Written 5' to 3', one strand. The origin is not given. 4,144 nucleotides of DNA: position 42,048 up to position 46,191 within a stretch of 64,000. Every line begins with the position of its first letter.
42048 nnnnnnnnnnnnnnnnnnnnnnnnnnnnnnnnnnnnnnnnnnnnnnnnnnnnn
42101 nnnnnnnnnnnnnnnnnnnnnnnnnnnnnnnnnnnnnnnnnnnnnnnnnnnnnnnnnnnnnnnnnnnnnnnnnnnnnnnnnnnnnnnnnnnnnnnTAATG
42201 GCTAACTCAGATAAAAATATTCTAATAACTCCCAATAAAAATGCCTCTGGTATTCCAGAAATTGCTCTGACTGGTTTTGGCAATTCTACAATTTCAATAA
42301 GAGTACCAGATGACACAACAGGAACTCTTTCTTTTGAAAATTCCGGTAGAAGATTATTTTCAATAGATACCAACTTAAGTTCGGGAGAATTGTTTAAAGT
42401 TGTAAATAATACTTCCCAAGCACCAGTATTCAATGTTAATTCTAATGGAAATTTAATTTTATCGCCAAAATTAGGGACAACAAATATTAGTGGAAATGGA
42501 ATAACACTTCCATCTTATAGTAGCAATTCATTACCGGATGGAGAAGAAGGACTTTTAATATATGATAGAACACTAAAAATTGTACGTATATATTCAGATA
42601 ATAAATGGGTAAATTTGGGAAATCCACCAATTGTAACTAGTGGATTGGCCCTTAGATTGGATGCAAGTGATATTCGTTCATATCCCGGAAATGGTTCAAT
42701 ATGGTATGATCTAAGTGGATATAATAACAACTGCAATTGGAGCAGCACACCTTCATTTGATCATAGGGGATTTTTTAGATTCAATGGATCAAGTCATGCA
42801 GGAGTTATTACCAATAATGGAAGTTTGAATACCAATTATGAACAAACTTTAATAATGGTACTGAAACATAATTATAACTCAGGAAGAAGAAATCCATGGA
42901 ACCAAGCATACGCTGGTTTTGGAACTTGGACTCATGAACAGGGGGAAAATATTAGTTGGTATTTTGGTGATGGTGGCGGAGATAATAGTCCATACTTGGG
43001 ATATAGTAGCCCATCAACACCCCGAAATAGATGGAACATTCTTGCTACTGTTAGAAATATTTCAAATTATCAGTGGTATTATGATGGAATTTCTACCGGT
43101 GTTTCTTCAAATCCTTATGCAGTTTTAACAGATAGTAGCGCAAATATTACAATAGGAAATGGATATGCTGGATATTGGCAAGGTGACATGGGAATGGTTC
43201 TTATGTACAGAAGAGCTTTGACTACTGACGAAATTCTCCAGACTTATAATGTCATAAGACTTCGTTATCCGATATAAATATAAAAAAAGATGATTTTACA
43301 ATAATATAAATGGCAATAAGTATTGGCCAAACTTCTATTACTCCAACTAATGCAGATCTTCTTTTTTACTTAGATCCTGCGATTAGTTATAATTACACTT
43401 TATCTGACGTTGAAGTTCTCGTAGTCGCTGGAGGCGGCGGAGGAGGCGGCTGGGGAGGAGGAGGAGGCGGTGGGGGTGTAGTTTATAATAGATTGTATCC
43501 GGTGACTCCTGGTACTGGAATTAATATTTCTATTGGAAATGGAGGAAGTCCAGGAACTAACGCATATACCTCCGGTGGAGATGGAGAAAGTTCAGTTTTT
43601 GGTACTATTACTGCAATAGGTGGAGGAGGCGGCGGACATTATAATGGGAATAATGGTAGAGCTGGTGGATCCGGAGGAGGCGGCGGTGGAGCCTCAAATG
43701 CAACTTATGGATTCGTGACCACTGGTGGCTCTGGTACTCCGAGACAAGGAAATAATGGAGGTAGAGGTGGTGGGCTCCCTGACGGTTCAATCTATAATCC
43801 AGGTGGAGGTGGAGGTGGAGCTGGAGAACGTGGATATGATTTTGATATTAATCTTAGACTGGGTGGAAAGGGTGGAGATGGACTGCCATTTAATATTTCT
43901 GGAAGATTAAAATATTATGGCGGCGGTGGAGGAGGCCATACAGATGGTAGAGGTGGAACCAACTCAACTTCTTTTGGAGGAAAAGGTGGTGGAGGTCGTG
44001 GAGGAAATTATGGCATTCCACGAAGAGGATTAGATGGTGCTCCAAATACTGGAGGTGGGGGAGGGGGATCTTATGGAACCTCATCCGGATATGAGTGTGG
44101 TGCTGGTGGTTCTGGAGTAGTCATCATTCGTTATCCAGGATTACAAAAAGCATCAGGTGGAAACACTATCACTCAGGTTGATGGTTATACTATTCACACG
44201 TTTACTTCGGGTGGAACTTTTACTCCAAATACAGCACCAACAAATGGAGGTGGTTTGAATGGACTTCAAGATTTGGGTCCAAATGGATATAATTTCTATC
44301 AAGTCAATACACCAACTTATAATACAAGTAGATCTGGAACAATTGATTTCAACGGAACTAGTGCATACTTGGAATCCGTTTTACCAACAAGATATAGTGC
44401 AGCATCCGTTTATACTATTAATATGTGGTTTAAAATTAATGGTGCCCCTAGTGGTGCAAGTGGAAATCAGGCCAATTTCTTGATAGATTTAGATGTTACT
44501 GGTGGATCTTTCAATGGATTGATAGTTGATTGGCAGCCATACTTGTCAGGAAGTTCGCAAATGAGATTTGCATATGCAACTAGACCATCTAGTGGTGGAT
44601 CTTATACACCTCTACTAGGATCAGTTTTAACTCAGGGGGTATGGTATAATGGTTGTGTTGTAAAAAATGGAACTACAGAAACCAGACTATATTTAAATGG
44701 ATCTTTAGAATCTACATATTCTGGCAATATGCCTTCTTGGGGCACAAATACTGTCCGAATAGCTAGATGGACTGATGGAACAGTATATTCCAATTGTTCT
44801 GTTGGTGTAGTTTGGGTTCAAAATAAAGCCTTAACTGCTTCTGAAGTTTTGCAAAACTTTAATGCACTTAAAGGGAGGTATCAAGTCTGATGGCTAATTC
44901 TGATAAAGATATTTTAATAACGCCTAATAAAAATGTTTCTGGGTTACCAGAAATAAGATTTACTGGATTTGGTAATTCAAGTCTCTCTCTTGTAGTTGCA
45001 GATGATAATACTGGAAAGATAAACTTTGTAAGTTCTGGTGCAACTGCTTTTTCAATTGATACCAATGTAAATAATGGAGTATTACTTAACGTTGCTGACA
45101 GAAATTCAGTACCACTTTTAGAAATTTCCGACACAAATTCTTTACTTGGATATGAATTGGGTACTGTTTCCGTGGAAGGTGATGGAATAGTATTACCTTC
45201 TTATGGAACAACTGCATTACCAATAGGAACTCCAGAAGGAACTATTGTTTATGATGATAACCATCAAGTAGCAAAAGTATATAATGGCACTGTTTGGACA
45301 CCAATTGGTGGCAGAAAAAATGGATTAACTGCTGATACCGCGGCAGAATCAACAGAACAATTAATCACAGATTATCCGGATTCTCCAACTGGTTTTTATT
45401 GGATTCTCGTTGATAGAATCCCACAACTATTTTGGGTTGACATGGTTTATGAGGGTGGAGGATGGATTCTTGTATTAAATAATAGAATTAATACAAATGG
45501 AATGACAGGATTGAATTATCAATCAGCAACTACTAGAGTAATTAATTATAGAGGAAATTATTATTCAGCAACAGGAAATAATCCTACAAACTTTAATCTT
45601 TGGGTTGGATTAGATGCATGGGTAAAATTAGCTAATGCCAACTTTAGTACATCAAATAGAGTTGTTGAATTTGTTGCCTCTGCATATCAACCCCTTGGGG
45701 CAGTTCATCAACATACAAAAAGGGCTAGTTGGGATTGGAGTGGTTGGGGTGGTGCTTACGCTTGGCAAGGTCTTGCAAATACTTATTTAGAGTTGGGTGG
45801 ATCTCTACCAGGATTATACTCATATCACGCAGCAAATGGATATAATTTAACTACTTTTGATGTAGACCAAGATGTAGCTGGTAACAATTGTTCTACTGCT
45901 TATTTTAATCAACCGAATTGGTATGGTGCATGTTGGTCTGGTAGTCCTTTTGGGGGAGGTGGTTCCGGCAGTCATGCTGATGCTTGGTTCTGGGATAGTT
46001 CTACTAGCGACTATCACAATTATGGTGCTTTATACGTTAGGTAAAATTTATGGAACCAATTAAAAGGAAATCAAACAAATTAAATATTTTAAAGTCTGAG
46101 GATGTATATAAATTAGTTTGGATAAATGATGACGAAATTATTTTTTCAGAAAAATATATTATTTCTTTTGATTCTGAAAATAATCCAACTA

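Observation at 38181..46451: Three tandem, translationally coupled A+B adhesin cassettes: a multi-receptor array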

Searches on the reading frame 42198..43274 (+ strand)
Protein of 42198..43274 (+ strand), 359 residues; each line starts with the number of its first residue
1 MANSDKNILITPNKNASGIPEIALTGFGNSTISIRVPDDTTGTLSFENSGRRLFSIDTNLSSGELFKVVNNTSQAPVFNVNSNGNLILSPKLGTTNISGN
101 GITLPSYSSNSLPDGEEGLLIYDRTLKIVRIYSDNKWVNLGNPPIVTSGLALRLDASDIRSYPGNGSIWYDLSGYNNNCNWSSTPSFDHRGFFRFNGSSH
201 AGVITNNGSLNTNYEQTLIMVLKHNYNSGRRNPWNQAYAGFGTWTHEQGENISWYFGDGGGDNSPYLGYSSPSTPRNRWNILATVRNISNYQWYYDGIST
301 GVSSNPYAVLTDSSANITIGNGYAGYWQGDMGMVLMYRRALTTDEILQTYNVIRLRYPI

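Call 3: search_protein_families(library=pfam, proteins=[window:42198-43274:+], max_evalue=0.01)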
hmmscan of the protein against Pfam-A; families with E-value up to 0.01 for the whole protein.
window:42198-43274:+ (359 aa): 1 family
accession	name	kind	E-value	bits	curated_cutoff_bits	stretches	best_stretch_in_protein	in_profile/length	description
PF13385.13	Laminin_G_3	-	1.4e-11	45.2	27.6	1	200-346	4-150/151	Concanavalin A-like lectin/glucanases superfamily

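Call 4: search_protein_families(library=phrogs, proteins=[window:42198-43274:+], max_evalue=0.001)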
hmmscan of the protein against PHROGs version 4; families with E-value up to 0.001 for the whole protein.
window:42198-43274:+ (359 aa): 3 families
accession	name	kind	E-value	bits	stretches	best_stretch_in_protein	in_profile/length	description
phrog_24074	-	unknown function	7.6e-13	48.6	2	135-200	648-715/892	-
phrog_8510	-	head and packaging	3.5e-10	39.3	1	171-357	709-904/1348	virion structural protein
phrog_4390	-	unknown function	3.3e-06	27.8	1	218-354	101-243/253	-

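Call 12: search_dna_similar(query=window:42198-43274:+, collection=phages, mode=protein, max_rows=40, max_evalue=0.001)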
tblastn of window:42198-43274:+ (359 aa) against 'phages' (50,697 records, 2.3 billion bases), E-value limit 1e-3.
Records with a match: 63; places in all: 67; records where one place covers at least 80% of the query: 0.
Best place of each record, by identity: <60% 63.
By first word of the organism name: Synechococcus 56; Flavobacterium 4; uncultured 2; Vibrio 1.
By host as written in the record: - 50; Flavobacterium sp. LMO8 4; Synechococcus sp. WH7803 2; Synechococcus sp. WH 8102 2; Synechococcus sp. SynWH7803 2; Synechococcus sp. WH8102 1; Parasynechococcus marenigrum WH 8102 1; Vibrio metschnikovii DSM 29715 1.
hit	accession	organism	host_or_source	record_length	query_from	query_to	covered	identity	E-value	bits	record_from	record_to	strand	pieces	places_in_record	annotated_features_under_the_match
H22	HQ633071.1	Synechococcus phage S-SKS1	Synechococcus sp. WH7803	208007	112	359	69%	30.5%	5e-11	70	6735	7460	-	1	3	hypothetical protein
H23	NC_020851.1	Synechococcus phage S-SKS1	Synechococcus sp. WH7803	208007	112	359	69%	30.5%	5e-11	70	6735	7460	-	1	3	hypothetical protein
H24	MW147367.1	Synechococcus phage S-H9-2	Synechococcus sp. WH 8102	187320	102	359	72%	26.1%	3e-8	61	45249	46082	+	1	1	hypothetical protein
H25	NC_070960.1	Synechococcus phage S-H9-2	Synechococcus sp. WH 8102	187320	102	359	72%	26.1%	3e-8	61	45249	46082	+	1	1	hypothetical protein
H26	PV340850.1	Synechococcus phage Sf-CH1b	Synechococcus sp. WH8102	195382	129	357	64%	29.1%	5e-11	70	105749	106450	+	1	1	LamG-like jellyroll fold domain-containing protein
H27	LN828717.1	Synechococcus phage S-PM2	-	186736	114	359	69%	25.9%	3e-4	49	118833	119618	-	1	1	hypothetical protein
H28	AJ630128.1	Synechococcus phage S-PM2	Synechococcus sp. SynWH7803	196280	114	359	69%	25.9%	3e-4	49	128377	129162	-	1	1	Hypothetical-Protein | belonging to T4-LIKE GC: 864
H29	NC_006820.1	Synechococcus phage S-PM2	Synechococcus sp. SynWH7803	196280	114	359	69%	25.9%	3e-4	49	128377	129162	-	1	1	virion structural protein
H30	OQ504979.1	Synechococcus phage S-8S29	Parasynechococcus marenigrum WH 8102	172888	117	359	68%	25.6%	6e-4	48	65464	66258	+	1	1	hypothetical protein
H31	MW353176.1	Flavobacterium phage vB_FspM_immuto_3-5A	Flavobacterium sp. LMO8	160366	143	359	60%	27.9%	6e-7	57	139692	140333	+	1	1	structural protein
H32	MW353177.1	Flavobacterium phage vB_FspM_immuto_13-6C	Flavobacterium sp. LMO8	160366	143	359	60%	27.9%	6e-7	57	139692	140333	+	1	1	structural protein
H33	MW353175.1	Flavobacterium phage vB_FspM_immuto_2-6A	Flavobacterium sp. LMO8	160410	143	359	60%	27.9%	6e-7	57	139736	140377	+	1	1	structural protein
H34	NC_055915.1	Flavobacterium phage vB_FspM_immuto_2-6A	Flavobacterium sp. LMO8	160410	143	359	60%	27.9%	6e-7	57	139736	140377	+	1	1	structural protein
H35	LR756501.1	uncultured phage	metagenomic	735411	143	359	60%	24.5%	3e-5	52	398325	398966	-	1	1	record has no annotation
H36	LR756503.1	uncultured phage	metagenomic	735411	143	359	60%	24.5%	3e-5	52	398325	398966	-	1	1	record has no annotation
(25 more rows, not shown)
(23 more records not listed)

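Call 56: get_annotated_region(hit=H29, flank=6000)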
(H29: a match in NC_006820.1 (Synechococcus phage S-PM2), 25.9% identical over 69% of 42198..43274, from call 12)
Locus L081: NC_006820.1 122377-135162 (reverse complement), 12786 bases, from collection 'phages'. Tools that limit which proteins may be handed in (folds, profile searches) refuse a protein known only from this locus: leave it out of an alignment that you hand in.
description: Synechococcus phage S-PM2, complete genome.
organism: Synechococcus phage S-PM2 (NCBI taxid 238854)
taxonomy: Viruses; Duplodnaviria; Heunggongvirae; Uroviricota; Caudoviricetes; Kyanoviridae; Nodensvirus; Nodensvirus spm2
host: Synechococcus sp. SynWH7803; source: sea water; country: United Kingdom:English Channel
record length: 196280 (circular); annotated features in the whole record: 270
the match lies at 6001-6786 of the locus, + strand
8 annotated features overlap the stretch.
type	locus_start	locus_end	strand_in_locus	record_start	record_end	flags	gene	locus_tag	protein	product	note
CDS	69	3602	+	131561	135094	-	-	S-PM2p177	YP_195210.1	virion structural protein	T4-LIKE GC: 865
CDS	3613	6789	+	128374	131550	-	-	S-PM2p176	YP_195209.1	virion structural protein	T4-LIKE GC: 864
CDS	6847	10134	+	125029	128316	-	-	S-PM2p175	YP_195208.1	virion structural protein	T4-LIKE GC: 863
CDS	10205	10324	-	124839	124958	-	Hli03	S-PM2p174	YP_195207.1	high light inducible protein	T4-LIKE GC: 267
CDS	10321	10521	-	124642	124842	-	-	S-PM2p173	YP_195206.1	Hypothetical-Protein | belonging to T4-LIKE GC: 862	T4-LIKE GC: 862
CDS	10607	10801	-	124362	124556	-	Hli03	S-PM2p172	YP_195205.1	high light inducible protein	T4-LIKE GC: 267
CDS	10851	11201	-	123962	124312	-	-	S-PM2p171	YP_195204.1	Hypothetical-Protein | belonging to T4-LIKE GC: 355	T4-LIKE GC: 355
CDS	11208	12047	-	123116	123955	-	-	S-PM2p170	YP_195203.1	putative S-layer protein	T4-LIKE GC: 861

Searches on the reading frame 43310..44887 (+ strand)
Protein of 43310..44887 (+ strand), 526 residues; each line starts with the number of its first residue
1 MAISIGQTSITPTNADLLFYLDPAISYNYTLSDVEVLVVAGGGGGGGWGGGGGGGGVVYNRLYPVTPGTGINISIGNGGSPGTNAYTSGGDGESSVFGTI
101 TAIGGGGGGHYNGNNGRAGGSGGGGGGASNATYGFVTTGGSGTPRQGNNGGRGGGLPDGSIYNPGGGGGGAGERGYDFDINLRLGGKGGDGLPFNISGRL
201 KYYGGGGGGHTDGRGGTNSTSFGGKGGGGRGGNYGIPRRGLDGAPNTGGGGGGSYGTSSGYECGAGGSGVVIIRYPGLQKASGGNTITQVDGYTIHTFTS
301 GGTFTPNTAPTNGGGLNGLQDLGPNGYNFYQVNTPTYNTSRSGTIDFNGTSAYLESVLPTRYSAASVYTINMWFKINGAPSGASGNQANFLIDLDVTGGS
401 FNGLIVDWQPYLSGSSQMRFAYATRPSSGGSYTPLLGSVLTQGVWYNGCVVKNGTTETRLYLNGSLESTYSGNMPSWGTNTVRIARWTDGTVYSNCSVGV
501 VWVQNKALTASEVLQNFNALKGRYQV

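Call 3: search_protein_families(library=pfam, proteins=[window:43310-44887:+], max_evalue=0.01)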
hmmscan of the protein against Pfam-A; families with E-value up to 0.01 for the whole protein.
window:43310-44887:+ (526 aa): 1 family
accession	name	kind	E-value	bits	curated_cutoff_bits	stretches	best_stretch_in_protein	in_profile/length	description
PF21722.4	Gly_rich_2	-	7.8e-26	91.9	24.3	1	29-275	12-225/226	Glycine-rich domain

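Call 4: search_protein_families(library=phrogs, proteins=[window:43310-44887:+], max_evalue=0.001)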
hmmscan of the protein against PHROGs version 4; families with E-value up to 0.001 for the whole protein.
window:43310-44887:+ (526 aa): 4 families
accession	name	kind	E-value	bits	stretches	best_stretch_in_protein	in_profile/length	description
phrog_2295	-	unknown function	5.7e-48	165.3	1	32-309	596-895/1183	-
phrog_24074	-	unknown function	1.7e-14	54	1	320-524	682-890/892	-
phrog_8510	-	head and packaging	2.3e-12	46.5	1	332-526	1162-1348/1348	virion structural protein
phrog_863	-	tail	2.9e-07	30.8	1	34-192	420-598/690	tail fiber assembly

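Call 9: search_dna_similar(query=window:43310-44887:+, collection=phages, mode=protein, max_rows=30)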
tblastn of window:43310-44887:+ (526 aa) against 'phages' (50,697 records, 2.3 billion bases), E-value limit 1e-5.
Records with a match: 6; places in all: 6; records where one place covers at least 80% of the query: 0.
Best place of each record, by identity: 60-80% 1; <60% 5.
By first word of the organism name: Cyanophage 3; Synechococcus 2; Phage 1.
By host as written in the record: Synechococcus 3; Synechococcus sp. WH7803 2; - 1.
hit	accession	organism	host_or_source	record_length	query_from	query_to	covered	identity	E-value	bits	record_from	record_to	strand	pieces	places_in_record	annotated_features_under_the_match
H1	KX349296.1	Cyanophage S-RIM44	Synechococcus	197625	411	526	22%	31.9%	5e-7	59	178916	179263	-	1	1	hypothetical protein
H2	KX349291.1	Cyanophage S-RIM44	Synechococcus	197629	411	526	22%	31.9%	5e-7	59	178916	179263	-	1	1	hypothetical protein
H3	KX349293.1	Cyanophage S-RIM44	Synechococcus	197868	411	526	22%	31.9%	5e-7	59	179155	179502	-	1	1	hypothetical protein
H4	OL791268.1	Phage zth2-2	-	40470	263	304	8%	69.0%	6e-6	55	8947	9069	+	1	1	record has no annotation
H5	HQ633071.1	Synechococcus phage S-SKS1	Synechococcus sp. WH7803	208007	476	524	9%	57.1%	5e-6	56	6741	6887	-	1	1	hypothetical protein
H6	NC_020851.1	Synechococcus phage S-SKS1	Synechococcus sp. WH7803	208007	476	524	9%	57.1%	5e-6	56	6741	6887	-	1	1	hypothetical protein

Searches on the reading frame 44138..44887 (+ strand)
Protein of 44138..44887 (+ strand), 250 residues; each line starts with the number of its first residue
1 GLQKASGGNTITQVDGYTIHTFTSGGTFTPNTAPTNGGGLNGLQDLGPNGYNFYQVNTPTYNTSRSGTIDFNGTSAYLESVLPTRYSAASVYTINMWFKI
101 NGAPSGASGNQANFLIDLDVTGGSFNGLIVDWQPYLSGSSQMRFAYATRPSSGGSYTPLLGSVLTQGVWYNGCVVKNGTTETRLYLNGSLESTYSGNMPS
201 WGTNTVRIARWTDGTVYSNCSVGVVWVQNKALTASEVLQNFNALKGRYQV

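Call 84: search_protein_families(library=pfam, proteins=[window:44138-44887:+], max_evalue=1)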
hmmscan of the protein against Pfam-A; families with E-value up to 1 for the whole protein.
window:44138-44887:+ (250 aa): 1 family
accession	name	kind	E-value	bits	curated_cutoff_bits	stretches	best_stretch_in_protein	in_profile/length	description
PF13385.13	Laminin_G_3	-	3.4e-11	43.9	27.6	1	73-237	2-150/151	Concanavalin A-like lectin/glucanases superfamily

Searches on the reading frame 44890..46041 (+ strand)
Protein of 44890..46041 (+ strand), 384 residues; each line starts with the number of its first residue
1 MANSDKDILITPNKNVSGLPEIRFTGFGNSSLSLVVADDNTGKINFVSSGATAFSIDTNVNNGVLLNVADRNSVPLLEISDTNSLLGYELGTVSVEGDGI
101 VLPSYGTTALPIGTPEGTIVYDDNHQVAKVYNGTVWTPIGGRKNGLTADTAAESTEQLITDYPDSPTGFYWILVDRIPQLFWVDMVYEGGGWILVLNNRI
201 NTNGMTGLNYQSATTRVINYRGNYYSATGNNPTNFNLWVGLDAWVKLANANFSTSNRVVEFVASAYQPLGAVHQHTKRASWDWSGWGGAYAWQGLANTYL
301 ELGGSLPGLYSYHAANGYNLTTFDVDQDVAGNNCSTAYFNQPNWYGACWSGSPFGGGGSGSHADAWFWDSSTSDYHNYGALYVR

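Call 3: search_protein_families(library=pfam, proteins=[window:44890-46041:+], max_evalue=0.01)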
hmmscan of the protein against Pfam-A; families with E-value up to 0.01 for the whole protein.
window:44890-46041:+ (384 aa): 0 families

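Call 4: search_protein_families(library=phrogs, proteins=[window:44890-46041:+], max_evalue=0.001)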
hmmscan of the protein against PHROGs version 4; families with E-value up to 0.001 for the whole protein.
window:44890-46041:+ (384 aa): 2 families
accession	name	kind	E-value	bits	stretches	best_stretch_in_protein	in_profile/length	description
phrog_1325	-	unknown function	1.4e-10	42.1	1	97-213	39-162/334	-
phrog_1959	-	unknown function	2.1e-07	31.8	1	113-204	65-158/298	-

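Call 13: search_dna_similar(query=window:44890-46041:+, collection=phages, mode=protein, max_rows=40, max_evalue=0.001)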
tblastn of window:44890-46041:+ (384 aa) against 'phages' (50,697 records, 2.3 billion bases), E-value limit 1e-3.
Records with a match: 13; places in all: 19; records where one place covers at least 80% of the query: 0.
Best place of each record, by identity: <60% 13.
By first word of the organism name: Synechococcus 13.
By host as written in the record: Synechococcus sp. 4; - 2; Synechococcus sp. WH 8102 2; Synechococcus sp. MW02 2; Synechococcus sp. WH7803 2; Parasynechococcus marenigrum WH 8102 1.
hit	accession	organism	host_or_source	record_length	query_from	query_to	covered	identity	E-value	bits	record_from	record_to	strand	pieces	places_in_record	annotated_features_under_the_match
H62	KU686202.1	Synechococcus phage S-CAM4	Synechococcus sp.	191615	90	205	30%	33.6%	1e-10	69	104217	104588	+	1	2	hypothetical protein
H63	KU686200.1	Synechococcus phage S-CAM4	Synechococcus sp.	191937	90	205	30%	33.6%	1e-10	69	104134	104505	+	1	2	hypothetical protein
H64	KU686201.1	Synechococcus phage S-CAM4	Synechococcus sp.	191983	90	205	30%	33.6%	1e-10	69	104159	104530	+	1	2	hypothetical protein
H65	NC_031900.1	Synechococcus phage S-CAM4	Synechococcus sp.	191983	90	205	30%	33.6%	1e-10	69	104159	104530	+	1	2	hypothetical protein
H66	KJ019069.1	Synechococcus phage ACG-2014j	-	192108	90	205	30%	33.6%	1e-10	69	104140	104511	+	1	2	hypothetical protein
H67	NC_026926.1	Synechococcus phage ACG-2014j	-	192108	90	205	30%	33.6%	1e-10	69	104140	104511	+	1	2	hypothetical protein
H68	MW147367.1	Synechococcus phage S-H9-2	Synechococcus sp. WH 8102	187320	72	197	33%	29.0%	3e-7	59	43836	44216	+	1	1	hypothetical protein (x2)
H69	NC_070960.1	Synechococcus phage S-H9-2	Synechococcus sp. WH 8102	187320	72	197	33%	29.0%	3e-7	59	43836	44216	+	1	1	hypothetical protein (x2)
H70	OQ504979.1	Synechococcus phage S-8S29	Parasynechococcus marenigrum WH 8102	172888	91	195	27%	31.1%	6e-4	48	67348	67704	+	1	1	hypothetical protein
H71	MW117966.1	Synechococcus phage S-H9-1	Synechococcus sp. MW02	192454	93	196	27%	31.2%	1e-3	47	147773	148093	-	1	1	hypothetical protein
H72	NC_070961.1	Synechococcus phage S-H9-1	Synechococcus sp. MW02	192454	93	196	27%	31.2%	1e-3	47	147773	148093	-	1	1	hypothetical protein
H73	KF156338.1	Synechococcus phage ACG-2014h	Synechococcus sp. WH7803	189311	99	196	26%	32.0%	9e-4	47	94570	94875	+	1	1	hypothetical protein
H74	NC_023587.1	Synechococcus phage ACG-2014h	Synechococcus sp. WH7803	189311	99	196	26%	32.0%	9e-4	47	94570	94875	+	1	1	hypothetical protein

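Call 44: predict_structure(alignment_id=A4)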
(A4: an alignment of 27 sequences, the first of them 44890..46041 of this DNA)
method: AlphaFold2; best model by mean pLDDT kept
length: 384 residues; sequences in the alignment: 27
mean_pLDDT: 44.5   pTM: 0.31
mean pLDDT of the five models: 44.5, 44.1, 43.1, 41.9, 36.3
residues with pLDDT >= 90: 0; 70-90: 60; 50-70: 111; < 50: 213
segments of 3 or more residues with pLDDT < 50: 1-6, 12-16, 187-384
pLDDT, mean of each block of 10 residues (from residue 1): 46 51 55 62 68 66 69 70 63 63 73 75 78 70 69 66 68 56 50 35 27 22 21 25 25 27 25 24 22 20 22 24 25 31 27 25 26 27 36
secondary structure, 60 per line:
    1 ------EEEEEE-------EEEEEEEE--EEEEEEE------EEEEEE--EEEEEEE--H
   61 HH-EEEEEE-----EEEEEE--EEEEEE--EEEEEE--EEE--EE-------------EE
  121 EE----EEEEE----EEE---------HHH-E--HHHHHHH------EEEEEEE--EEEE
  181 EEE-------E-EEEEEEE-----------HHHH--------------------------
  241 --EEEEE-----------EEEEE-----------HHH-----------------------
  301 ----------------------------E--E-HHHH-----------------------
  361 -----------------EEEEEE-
elements in order: E7-12 E20-27 E30-36 E43-48 E51-57 E64-69 E75-80 E83-88 E91-96 E99-101 E119-122 E127-131 E136-138 H155-161 E168-174 E177-183 E193-199 H211-214 E243-247 E259-263 H334-337 E378-383

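Call 46: search_solved_structures(query=A5, max_evalue=1, show_alignments=2)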
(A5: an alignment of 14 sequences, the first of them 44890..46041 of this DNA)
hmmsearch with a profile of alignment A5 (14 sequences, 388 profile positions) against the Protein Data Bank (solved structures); distinct sequences matched with E-value up to 1: 51.
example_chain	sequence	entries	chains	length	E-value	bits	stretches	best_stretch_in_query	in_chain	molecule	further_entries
6usc_A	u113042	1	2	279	1.1e-09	41.6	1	153-206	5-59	Intelectin-1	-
4wmq_A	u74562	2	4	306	1.2e-09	41.5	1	153-206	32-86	Intelectin-1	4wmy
4wmo_F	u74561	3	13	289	8.9e-07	32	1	153-206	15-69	XEEL protein | Xenopus Embryonic Epidermal Lectin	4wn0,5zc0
8fn9_A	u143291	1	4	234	9.3e-06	28.7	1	163-224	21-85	Tenascin-R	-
8fna_A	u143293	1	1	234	9.3e-06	28.7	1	163-224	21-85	Tenascin-R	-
1lwu_B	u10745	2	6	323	1.1e-05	28.4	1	166-379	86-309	Fibrinogen beta chain | Fibrin beta chain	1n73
2j5z_A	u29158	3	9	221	2.3e-05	27.4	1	165-238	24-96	FICOLIN-3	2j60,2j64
1deq_B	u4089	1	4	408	3.7e-05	26.7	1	155-379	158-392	FIBRINOGEN (BETA CHAIN)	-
7e1e_A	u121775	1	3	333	4.2e-05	26.5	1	154-206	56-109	Serum lectin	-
9r5y_A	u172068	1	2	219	4.5e-05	26.4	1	164-209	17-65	Tenascin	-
8fnb_A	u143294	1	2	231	4.7e-05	26.4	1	164-209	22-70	Tenascin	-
9ivu_A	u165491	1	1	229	7e-05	25.8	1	167-226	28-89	Angiopoietin-1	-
5r5t_A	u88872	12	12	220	7e-05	25.8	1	164-206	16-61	Tenascin C (Hexabrachion), isoform CRA_a | Tenascin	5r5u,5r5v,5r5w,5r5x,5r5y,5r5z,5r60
4epu_A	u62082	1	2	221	7.1e-05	25.8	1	167-227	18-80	Angiopoietin-1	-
8fn8_A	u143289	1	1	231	7.2e-05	25.8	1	164-206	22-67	Tenascin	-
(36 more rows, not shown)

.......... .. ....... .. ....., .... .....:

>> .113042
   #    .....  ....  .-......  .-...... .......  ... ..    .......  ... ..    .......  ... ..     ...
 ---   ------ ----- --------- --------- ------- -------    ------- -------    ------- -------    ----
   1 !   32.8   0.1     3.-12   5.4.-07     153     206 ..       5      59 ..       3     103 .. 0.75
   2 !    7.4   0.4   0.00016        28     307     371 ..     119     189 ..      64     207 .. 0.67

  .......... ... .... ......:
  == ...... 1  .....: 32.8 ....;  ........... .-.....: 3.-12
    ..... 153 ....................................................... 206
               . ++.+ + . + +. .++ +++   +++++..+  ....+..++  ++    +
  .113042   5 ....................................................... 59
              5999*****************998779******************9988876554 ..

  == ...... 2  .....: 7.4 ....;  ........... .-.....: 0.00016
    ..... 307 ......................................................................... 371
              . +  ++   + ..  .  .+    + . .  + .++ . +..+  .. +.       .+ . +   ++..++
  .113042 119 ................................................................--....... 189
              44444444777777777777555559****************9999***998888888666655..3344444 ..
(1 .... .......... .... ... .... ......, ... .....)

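Call 47: search_protein_families(library=pfam, alignment_id=A5, max_evalue=0.1)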
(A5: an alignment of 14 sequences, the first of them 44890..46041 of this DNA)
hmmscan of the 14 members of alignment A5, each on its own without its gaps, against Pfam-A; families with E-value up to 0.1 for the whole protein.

A. member 1, window:44890-46041:+ (384 aa): 1 family
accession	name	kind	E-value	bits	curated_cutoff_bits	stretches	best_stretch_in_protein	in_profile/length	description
PF00147.23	Fibrinogen_C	-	0.016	15.5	22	1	171-368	20-201/221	Fibrinogen beta and gamma chains, C-terminal globular domain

B. families by the number of members that match (of 14 scanned): 5 families
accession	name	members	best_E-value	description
PF00147.23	Fibrinogen_C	12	7.1e-07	Fibrinogen beta and gamma chains, C-terminal globular domain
PF07873.16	YabP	1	0.05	YabP family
PF01410.23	COLFI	1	0.056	Fibrillar collagen C-terminal domain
PF13349.12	DUF4097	1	0.068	Toastrack DUF4097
PF02281.22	Dimer_Tnp_Tn5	1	0.071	Transposase Tn5 dimerisation domain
